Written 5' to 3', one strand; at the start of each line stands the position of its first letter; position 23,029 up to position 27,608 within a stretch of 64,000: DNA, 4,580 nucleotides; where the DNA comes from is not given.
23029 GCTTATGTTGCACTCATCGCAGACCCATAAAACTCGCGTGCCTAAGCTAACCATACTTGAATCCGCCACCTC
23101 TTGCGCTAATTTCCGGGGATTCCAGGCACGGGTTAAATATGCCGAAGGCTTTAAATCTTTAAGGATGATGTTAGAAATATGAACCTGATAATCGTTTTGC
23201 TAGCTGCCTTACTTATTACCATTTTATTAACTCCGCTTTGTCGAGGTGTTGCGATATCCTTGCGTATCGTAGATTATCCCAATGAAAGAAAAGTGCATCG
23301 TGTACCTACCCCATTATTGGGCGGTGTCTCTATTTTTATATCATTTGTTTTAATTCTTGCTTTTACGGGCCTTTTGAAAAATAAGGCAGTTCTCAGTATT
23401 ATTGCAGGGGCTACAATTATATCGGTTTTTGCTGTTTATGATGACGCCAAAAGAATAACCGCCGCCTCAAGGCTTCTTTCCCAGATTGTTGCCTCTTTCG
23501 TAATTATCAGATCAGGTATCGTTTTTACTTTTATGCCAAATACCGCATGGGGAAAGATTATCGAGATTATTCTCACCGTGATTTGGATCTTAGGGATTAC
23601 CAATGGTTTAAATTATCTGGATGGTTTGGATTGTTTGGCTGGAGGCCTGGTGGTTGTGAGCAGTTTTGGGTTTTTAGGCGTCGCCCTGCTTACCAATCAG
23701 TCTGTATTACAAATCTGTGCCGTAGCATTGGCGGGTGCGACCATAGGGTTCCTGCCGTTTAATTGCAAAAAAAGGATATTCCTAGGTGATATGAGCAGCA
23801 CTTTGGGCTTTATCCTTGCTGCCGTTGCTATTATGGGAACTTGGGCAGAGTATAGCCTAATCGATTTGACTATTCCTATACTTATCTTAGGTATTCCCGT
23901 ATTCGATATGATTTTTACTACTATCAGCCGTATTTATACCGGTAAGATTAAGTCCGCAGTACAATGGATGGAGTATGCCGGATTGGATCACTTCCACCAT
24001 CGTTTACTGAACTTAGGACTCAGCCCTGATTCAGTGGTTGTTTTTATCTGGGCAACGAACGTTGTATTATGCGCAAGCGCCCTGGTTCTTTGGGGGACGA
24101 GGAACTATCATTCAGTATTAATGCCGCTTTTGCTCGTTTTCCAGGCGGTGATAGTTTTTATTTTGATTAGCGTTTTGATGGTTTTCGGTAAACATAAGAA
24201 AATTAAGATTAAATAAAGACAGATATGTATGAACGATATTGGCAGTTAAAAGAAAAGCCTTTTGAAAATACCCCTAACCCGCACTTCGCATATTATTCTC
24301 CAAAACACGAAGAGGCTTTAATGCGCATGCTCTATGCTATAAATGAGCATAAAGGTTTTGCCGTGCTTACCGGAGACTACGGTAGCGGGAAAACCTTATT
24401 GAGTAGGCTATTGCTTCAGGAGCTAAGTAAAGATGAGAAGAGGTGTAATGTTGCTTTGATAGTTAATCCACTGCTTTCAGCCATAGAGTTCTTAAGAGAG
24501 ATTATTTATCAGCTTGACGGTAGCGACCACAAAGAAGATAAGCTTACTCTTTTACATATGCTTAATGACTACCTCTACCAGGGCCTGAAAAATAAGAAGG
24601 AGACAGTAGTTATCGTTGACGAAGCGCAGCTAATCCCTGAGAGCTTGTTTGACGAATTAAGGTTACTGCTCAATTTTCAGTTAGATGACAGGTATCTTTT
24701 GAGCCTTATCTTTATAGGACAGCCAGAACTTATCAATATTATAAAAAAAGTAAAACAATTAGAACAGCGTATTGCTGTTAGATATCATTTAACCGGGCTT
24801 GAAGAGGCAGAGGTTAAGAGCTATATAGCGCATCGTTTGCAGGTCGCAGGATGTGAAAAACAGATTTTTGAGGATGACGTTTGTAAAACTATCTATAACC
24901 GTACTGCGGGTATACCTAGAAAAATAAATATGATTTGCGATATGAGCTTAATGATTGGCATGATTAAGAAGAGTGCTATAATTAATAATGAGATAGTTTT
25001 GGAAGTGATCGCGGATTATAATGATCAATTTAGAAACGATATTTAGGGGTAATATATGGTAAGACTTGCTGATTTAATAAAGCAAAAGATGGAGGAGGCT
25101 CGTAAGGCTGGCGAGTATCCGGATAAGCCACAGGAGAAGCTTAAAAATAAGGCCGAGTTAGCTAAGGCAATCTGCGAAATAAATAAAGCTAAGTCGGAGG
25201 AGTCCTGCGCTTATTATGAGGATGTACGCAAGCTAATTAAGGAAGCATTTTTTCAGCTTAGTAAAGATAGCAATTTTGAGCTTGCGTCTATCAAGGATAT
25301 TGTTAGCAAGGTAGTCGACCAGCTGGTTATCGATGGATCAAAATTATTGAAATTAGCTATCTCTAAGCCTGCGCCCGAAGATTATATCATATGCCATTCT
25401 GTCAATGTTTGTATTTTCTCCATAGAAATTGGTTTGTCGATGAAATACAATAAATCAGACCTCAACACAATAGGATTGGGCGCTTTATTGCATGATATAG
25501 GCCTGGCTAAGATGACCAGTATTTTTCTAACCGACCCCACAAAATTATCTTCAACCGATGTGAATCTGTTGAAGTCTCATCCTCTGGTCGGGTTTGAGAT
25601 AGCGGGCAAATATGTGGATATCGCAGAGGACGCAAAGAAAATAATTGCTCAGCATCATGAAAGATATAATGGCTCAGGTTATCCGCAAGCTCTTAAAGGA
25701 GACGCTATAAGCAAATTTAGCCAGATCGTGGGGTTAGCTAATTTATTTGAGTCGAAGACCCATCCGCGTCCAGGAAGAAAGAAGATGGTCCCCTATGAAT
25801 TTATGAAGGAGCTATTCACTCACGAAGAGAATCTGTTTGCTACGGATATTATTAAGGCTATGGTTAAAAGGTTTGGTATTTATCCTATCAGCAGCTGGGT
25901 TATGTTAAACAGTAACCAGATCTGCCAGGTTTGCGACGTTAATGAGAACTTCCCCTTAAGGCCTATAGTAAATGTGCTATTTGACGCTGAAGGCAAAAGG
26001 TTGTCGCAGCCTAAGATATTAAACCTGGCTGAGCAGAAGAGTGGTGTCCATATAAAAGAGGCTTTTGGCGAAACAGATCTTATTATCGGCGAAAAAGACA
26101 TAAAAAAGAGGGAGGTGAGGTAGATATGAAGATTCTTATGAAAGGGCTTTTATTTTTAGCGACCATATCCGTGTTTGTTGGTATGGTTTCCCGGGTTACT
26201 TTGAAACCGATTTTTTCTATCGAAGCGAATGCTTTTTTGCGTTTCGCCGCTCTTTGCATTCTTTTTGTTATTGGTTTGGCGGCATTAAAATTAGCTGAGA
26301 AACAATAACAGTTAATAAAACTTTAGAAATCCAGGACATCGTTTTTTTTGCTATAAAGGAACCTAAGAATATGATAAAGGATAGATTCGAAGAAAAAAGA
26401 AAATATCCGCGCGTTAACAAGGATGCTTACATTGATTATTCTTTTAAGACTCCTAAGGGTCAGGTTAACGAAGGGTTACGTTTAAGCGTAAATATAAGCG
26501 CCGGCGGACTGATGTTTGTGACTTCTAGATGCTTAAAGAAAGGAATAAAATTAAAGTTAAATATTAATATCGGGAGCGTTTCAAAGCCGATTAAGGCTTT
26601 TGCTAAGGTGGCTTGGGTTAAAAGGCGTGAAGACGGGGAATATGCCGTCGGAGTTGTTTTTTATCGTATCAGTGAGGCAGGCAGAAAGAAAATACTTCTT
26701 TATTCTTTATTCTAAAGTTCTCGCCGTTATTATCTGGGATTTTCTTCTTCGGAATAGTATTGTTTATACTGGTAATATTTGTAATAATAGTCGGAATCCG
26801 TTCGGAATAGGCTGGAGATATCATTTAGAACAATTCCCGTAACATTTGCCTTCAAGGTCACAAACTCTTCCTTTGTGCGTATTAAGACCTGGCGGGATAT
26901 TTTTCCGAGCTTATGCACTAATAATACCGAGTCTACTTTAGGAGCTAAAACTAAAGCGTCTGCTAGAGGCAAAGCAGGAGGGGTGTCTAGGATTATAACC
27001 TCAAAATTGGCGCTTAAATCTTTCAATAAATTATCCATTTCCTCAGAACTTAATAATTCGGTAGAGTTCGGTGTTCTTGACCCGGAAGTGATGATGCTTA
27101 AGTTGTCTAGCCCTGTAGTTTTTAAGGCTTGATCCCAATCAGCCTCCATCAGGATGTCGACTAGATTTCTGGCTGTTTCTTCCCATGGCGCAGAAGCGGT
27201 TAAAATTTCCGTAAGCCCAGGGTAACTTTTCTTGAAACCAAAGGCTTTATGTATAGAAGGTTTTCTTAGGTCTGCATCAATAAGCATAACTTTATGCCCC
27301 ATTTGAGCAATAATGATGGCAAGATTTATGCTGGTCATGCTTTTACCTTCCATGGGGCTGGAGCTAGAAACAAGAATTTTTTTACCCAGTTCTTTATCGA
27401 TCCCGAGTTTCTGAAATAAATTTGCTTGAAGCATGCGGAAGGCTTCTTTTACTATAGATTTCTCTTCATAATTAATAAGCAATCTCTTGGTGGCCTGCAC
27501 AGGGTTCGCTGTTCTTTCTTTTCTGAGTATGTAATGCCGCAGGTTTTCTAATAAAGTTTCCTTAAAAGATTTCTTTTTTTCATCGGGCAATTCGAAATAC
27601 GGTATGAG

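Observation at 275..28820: Each of two Wzc-like tyrosine autokinases is paired with its own PilZ protein, with an HD-GYP phosphodiesterase in the same locus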

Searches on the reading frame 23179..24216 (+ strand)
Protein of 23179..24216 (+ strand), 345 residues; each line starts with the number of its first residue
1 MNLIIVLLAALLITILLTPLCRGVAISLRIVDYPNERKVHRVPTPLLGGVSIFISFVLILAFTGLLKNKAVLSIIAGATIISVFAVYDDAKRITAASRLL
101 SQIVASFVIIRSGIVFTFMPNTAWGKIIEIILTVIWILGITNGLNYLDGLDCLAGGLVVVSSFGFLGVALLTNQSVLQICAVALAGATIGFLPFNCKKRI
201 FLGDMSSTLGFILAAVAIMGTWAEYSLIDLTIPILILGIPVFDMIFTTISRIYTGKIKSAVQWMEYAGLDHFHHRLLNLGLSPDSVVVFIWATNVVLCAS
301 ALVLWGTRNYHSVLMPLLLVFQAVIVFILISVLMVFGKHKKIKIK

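Call 3: search_protein_families(library=pfam, proteins=[window:23179-24216:+], max_evalue=0.01)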
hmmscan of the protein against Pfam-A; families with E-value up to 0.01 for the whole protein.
window:23179-24216:+ (345 aa): 2 families
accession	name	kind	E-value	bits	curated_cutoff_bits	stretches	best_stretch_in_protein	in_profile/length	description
PF00953.26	Glycos_transf_4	-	4.4e-25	89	27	1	72-220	2-159/160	Glycosyl transferase family 4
PF10355.14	Ytp1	-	0.0078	15.9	25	1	71-144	187-260/276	Protein YTP1-like, C-terminal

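Call 5: search_protein_families(library=ncbifam, proteins=[window:23179-24216:+], max_evalue=0.001)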
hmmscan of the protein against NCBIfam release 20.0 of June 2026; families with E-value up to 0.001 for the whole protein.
window:23179-24216:+ (345 aa): 3 families
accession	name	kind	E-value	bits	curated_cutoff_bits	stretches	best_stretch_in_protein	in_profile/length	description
TIGR02380.1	ECA_wecA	exception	6.2e-27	94.6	326.05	1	3-333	4-336/346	UDP-N-acetylglucosamine--undecaprenyl-phosphate N-acetylglucosaminephosphotransferase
NF053644.1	MraY_archaea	equivalog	4.7e-19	68.9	450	1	94-302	149-340/340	pseudomurein biosynthesis MraY family phospho-N-acetylmuramoyl-pentapeptide-transferase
TIGR00445.1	mraY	equivalog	4.8e-08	32.9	192.05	1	29-302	20-315/321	phospho-N-acetylmuramoyl-pentapeptide-transferase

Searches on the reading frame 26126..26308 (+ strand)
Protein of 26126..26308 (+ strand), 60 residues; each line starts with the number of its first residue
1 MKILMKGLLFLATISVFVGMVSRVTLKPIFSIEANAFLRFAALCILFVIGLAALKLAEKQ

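Call 3: search_protein_families(library=pfam, proteins=[window:26126-26308:+], max_evalue=0.01)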
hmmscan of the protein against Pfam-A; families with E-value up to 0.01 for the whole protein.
window:26126-26308:+ (60 aa): 0 families

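Call 5: search_protein_families(library=ncbifam, proteins=[window:26126-26308:+], max_evalue=0.001)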
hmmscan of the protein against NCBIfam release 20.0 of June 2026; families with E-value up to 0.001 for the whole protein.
window:26126-26308:+ (60 aa): 0 families

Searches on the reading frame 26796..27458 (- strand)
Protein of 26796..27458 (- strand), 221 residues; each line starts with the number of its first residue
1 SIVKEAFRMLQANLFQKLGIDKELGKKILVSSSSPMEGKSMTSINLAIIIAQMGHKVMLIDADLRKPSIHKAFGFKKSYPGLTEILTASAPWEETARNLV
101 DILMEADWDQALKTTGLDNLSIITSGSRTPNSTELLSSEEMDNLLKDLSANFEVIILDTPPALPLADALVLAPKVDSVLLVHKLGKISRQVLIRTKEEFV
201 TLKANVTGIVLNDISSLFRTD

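Call 40: find_related_loci(query=window:26796-27458:-, collection=genome_contigs, flank=8000)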
Query window:26796-27458:- (221 aa) in genome_contigs; peptide patterns used: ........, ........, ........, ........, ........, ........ (x = any residue, [..] = any of these).
255 stretches matched a pattern; 7 encode a relative of the query (tblastn E <= 1e-3); 7 distinct loci.
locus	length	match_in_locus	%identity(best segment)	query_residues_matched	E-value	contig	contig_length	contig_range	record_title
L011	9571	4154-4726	34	3-213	6e-29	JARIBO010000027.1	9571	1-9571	MAG: Bacillales bacterium isolate cluster2_bin.17 k127_675553, whole genome shotgun sequence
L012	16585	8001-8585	27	1-212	1e-21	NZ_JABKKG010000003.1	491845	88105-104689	Palleniella intestinalis strain PINT PINT_3, whole genome shotgun sequence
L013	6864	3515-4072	32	11-212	1e-21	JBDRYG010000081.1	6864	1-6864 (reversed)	MAG: candidate division WOR-3 bacterium isolate GXS_202007_bins_41 GXS_202007_bins_41_scaffold_81, whole genome shotgun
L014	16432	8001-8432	37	1-161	1e-20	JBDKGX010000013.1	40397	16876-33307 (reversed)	MAG: Pseudomonadota bacterium isolate flintriver_2019_sw_WHONDRS-S19S_0015_A_bin.6 scaffold_0000140, whole genome shotgu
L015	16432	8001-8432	36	1-161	3e-19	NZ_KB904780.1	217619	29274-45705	Thiofilum flexile DSM 14609 A3IKDRAFT_scaffold_4.5, whole genome shotgun sequence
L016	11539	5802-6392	29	1-214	2e-17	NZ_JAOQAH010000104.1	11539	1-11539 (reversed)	MAG: Segetibacter sp. isolate RYN_277 scaffold_993146, whole genome shotgun sequence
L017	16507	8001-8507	30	1-188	6e-17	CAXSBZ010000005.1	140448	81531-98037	MAG: uncultured Sphingobacteriaceae bacterium isolate private_VT22_metawrap_bin.9 genome assembly, contig: private_VT22_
